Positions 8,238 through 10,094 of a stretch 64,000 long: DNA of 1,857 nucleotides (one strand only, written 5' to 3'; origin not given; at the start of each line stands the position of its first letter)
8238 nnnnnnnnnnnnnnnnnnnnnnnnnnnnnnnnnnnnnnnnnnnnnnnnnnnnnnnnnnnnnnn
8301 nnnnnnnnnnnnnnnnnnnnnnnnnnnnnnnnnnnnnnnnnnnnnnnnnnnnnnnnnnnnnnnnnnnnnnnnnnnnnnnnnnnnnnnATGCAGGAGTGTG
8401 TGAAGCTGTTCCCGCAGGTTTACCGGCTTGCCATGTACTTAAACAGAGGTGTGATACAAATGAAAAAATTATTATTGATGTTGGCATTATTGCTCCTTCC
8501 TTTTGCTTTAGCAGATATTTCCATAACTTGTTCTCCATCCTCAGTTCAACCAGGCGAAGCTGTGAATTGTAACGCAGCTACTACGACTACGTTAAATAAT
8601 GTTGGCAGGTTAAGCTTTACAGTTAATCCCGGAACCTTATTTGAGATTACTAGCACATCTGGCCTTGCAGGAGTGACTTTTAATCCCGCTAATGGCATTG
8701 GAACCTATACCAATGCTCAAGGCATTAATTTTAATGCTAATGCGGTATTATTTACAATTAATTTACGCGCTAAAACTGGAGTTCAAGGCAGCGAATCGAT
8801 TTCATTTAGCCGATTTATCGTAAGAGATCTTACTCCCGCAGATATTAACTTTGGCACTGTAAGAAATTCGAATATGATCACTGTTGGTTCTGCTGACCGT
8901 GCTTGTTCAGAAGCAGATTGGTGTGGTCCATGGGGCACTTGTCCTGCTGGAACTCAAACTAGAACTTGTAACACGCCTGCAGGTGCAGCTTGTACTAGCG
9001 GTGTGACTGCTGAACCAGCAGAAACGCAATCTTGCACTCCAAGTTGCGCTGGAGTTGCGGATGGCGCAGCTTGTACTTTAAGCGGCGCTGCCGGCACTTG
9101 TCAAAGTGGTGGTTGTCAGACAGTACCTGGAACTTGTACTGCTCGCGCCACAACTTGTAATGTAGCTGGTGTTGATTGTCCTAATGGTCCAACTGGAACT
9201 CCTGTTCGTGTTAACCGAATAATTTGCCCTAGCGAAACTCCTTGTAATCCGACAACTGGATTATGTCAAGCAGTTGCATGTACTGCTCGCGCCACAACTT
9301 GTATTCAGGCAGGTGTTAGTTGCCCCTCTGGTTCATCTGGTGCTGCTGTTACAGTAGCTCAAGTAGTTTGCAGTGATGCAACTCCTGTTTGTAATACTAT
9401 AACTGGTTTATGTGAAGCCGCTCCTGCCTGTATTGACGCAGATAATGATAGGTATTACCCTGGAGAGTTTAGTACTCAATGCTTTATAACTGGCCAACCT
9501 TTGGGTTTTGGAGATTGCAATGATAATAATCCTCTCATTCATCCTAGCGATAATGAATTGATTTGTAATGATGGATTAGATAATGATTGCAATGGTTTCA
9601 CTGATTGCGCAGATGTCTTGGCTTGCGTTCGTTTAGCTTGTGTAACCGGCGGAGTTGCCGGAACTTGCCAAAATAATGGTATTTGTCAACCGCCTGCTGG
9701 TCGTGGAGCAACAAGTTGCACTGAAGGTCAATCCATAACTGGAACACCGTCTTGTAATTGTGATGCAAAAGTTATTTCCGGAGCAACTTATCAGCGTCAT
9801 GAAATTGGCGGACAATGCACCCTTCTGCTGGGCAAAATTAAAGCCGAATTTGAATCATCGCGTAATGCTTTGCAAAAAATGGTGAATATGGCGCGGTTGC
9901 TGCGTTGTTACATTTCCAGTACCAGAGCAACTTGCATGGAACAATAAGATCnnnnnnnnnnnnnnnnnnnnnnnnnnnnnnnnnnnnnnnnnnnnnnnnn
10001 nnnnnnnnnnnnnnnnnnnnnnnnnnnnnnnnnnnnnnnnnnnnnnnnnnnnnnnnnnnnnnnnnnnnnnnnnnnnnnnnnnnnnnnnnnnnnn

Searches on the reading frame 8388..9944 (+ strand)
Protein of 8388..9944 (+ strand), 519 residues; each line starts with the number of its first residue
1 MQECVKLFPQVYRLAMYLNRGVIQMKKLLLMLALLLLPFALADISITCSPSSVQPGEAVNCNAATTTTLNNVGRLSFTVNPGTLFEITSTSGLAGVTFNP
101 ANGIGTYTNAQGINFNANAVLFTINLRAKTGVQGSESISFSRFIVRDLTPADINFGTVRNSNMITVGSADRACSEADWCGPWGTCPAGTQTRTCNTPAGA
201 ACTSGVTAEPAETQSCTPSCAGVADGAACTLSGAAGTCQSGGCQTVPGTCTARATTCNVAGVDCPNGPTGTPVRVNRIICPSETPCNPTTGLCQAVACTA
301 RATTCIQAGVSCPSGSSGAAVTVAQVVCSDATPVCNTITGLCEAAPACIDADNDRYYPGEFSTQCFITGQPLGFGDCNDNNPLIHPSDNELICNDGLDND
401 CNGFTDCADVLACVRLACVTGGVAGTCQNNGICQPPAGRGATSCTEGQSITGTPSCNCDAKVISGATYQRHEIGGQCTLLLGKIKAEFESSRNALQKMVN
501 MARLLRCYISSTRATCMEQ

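Call 4: search_protein_families(library=pfam, proteins=[window:8388-9944:+], max_evalue=1)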
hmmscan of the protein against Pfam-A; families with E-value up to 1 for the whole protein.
window:8388-9944:+ (519 aa): 1 family
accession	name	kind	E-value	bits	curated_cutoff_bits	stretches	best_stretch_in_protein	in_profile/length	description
PF11617.13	Cu-binding_MopE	-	8.4e-09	36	27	1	376-406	1-29/30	Putative metal-binding motif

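Call 20: search_protein_families(library=ncbifam, proteins=[window:8388-9944:+], max_evalue=1)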
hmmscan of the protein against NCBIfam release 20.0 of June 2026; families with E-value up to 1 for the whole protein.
window:8388-9944:+ (519 aa): 1 family
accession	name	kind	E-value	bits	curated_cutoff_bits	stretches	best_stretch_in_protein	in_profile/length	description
NF033662.1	acid_disulf_rpt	repeat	2.2e-05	24.1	41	1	389-409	3-23/32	acidic double-disulfide repeat-containing protein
